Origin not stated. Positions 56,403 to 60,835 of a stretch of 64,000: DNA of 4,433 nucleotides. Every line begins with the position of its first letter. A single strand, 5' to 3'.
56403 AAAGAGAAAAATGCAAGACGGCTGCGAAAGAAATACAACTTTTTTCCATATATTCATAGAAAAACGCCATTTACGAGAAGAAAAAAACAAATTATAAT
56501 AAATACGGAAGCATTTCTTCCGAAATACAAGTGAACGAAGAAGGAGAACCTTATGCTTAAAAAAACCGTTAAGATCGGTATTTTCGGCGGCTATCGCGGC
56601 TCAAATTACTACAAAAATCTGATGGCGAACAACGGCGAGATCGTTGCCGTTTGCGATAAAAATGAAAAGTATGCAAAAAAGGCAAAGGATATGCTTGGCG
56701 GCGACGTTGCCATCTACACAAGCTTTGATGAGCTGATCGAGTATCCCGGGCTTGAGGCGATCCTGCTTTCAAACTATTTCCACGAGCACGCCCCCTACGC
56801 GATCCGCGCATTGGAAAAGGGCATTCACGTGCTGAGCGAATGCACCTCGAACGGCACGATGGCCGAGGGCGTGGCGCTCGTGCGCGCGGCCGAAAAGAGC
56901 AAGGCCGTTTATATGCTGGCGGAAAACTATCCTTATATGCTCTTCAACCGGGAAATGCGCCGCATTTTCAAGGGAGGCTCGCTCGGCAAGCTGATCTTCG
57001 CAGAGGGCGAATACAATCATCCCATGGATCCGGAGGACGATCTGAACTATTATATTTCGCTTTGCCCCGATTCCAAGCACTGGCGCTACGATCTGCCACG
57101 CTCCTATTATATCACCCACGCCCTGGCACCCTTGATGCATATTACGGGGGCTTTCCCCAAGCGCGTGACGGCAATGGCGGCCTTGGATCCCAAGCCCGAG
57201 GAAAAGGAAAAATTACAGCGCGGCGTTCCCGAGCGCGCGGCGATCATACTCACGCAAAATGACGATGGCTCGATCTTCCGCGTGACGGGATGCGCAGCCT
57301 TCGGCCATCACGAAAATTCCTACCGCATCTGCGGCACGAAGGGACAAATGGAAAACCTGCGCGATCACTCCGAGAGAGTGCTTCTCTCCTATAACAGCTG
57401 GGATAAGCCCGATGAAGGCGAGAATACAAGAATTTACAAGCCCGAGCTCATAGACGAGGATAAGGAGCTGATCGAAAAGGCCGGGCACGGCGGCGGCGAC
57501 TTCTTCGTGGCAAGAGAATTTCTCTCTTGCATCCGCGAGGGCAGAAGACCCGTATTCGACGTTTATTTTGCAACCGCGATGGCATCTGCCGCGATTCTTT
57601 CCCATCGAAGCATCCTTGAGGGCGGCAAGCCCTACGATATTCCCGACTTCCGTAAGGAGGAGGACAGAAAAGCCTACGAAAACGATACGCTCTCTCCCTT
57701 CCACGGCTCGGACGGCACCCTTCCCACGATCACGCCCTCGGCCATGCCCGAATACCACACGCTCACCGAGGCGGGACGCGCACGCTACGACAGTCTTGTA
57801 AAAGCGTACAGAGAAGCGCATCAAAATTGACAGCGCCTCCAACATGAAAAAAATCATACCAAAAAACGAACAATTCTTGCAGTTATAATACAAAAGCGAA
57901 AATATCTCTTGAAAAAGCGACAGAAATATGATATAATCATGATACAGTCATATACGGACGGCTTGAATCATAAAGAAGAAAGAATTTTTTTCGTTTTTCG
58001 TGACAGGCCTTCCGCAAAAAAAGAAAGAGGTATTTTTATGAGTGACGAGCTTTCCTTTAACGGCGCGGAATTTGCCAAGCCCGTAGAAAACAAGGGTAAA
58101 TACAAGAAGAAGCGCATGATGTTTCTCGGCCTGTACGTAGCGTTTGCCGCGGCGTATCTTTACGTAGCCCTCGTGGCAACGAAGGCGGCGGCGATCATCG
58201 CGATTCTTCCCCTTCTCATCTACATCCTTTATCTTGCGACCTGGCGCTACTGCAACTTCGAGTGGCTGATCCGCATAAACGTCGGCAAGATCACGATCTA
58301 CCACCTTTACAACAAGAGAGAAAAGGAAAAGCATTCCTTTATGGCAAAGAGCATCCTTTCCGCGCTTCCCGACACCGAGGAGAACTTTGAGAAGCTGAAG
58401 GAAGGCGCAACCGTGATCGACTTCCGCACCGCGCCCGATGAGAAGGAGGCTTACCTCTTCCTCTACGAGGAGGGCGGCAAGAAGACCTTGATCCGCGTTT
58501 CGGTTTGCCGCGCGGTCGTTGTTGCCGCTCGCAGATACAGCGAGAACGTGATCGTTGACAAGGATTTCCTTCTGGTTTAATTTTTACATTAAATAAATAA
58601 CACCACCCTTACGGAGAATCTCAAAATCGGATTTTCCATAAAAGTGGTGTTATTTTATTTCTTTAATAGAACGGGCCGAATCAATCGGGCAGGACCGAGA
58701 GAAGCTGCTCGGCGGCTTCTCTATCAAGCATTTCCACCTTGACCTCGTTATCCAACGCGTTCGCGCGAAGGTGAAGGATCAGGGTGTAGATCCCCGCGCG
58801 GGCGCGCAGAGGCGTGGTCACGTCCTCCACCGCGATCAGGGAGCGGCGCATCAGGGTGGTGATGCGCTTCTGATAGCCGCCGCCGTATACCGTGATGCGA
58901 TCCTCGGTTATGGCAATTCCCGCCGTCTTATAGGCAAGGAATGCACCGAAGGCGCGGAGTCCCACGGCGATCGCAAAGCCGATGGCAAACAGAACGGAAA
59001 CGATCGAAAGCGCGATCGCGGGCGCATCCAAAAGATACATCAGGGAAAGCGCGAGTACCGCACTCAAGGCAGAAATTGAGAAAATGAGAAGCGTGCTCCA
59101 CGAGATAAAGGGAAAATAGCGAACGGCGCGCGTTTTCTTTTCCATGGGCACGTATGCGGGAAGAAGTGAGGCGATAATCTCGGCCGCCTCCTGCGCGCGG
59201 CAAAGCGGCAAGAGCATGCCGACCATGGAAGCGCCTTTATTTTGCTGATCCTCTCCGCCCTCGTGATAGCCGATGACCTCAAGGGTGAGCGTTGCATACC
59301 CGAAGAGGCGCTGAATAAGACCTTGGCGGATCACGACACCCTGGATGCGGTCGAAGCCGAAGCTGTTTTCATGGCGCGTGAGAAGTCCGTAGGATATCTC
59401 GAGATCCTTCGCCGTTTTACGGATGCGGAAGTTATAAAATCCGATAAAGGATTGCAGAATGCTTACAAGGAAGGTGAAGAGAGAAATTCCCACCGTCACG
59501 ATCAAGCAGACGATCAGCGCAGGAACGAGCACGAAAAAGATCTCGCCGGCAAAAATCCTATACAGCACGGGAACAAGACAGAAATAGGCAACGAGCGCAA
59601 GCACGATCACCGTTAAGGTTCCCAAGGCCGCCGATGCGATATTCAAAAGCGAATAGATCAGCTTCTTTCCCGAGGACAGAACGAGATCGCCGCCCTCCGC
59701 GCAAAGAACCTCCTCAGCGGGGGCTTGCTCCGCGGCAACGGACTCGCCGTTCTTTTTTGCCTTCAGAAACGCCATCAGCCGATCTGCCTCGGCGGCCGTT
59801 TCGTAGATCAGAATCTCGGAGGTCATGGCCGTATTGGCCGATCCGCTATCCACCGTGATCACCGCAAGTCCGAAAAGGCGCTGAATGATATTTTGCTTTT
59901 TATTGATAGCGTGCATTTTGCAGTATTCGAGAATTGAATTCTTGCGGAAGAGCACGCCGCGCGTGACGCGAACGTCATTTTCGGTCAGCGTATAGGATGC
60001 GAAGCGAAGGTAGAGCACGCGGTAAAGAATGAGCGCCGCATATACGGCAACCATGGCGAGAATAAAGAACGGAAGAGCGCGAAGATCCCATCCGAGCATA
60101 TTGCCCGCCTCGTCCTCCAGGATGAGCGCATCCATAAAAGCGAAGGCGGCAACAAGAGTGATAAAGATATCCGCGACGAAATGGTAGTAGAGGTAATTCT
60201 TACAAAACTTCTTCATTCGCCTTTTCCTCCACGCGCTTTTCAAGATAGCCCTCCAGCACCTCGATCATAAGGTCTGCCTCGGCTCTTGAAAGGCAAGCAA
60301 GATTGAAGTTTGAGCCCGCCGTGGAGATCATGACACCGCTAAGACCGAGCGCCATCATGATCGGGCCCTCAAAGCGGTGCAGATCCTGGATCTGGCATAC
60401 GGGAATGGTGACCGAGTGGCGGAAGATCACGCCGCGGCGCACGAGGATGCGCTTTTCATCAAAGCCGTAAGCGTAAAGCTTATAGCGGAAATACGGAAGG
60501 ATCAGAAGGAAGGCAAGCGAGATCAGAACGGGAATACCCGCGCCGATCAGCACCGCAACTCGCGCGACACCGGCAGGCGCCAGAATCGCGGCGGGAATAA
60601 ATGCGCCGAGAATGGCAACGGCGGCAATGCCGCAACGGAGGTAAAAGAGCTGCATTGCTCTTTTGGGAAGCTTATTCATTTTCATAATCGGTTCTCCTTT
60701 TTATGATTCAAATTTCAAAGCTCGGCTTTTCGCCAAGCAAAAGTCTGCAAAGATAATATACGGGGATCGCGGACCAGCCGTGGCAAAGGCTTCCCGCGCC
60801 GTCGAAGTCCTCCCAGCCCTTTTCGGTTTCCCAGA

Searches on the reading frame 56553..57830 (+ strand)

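Call 56: search_protein_families(library=pfam, proteins=[window:56553-57830:+], max_evalue=0.01)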
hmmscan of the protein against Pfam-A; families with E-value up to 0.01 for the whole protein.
window:56553-57830:+ (425 aa): 3 families
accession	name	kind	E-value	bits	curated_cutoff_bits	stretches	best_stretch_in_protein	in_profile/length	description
PF01408.29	GFO_IDH_MocA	-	1.3e-10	42.4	24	1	7-122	2-118/120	Oxidoreductase family, NAD-binding Rossmann fold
PF22725.1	GFO_IDH_MocA_C3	-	7.7e-08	32.8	27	1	133-266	2-123/124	GFO/IDH/MocA C-terminal domain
PF02894.22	GFO_IDH_MocA_C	-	0.0012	19.1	22.9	1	188-335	48-191/218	Oxidoreductase family, C-terminal alpha/beta domain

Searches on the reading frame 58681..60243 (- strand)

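Call 56: search_protein_families(library=pfam, proteins=[window:58681-60243:-], max_evalue=0.01)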
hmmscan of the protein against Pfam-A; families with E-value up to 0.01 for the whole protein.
window:58681-60243:- (520 aa): 2 families
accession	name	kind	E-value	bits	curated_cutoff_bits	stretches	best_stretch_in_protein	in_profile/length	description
PF03703.20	bPH_2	-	4.4e-38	129.8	22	3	80-152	2-70/78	Bacterial PH domain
PF24649.1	DUF7642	-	0.00016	22.1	27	0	289-330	31-72/100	Domain of unknown function (DUF7642)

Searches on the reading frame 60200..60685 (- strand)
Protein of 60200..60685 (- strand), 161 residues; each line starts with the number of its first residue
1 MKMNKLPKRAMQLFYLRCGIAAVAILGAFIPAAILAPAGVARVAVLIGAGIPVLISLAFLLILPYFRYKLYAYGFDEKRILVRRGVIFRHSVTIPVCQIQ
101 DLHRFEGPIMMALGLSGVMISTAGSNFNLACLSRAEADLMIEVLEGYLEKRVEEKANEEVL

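Call 56: search_protein_families(library=pfam, proteins=[window:60200-60685:-], max_evalue=0.01)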
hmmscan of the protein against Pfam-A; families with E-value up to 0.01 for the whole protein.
window:60200-60685:- (161 aa): 1 family
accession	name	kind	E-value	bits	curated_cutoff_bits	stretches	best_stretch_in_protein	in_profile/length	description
PF03703.20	bPH_2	-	7.5e-10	39.4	22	1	71-137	4-71/78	Bacterial PH domain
